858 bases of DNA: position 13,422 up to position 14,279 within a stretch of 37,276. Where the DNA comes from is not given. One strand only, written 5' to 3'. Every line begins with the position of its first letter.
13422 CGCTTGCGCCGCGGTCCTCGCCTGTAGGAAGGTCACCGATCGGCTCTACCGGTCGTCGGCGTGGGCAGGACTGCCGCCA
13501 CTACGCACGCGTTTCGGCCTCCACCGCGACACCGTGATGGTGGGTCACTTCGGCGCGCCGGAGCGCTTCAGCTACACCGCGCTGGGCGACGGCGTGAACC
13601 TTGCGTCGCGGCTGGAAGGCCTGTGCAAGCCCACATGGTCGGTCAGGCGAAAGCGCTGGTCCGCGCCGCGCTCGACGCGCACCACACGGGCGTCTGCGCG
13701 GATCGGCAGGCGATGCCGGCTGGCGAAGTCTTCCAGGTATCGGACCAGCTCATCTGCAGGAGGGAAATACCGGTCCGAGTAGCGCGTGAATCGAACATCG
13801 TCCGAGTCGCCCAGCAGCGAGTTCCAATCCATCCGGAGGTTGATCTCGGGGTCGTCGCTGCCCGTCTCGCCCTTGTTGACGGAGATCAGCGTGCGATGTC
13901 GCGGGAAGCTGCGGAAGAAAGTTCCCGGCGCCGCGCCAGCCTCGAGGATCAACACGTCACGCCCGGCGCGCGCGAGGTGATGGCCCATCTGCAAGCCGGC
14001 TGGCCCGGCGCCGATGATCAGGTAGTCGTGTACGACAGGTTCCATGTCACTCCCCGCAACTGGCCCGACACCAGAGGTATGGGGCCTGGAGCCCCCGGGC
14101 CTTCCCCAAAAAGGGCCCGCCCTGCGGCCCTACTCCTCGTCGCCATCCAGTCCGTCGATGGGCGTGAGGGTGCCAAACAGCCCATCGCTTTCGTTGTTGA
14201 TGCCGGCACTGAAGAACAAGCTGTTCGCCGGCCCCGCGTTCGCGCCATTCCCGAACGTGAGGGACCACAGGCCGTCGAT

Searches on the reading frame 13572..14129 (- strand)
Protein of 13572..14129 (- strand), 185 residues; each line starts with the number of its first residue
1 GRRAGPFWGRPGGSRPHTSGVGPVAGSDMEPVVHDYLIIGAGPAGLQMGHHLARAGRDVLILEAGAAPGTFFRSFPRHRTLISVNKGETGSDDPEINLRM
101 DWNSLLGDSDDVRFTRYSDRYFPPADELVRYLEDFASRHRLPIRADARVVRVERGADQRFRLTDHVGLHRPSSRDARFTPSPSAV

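Call 7: search_protein_families(library=pfam, proteins=[window:13572-14129:-], max_evalue=0.01)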
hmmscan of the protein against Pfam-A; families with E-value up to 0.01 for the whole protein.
window:13572-14129:- (185 aa): 12 families
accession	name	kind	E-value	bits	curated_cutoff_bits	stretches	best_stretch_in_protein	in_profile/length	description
PF13738.12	Pyr_redox_3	-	8e-19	68.4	30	1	37-163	1-117/305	Pyridine nucleotide-disulphide oxidoreductase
PF13450.12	NAD_binding_8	-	2e-07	31.6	21.9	1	38-78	1-41/68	NAD(P)-binding Rossmann-like domain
PF01266.30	DAO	-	1.4e-06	28.5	27.9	1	35-70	1-38/353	FAD dependent oxidoreductase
PF01494.25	FAD_binding_3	-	5.6e-06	26.2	22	1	37-73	5-41/349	FAD binding domain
PF03486.20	HI0933_like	-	6.4e-06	26.2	50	1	35-70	2-37/244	HI0933-like protein Rossmann domain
PF00890.30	FAD_binding_2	-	1.7e-05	24.6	20.4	1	35-146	1-98/414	FAD binding domain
PF07992.20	Pyr_redox_2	-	3.2e-05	23.9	26.1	1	35-67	2-31/291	Pyridine nucleotide-disulphide oxidoreductase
PF01593.30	Amino_oxidase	-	0.00014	21.7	19.8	0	44-69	2-27/443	Flavin containing amine oxidoreductase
PF05834.18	Lycopene_cycl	-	0.00018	21.2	23.4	1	35-67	1-35/380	Lycopene cyclase protein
PF01946.23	Thi4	-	0.00064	19.5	26.2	1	32-69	16-54/235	Thi4 family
PF13454.12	NAD_binding_9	-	0.0033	17.8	21.8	1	38-160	2-134/155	FAD-NAD(P)-binding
PF00070.33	Pyr_redox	-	0.0044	18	22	0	37-67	3-33/82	Pyridine nucleotide-disulphide oxidoreductase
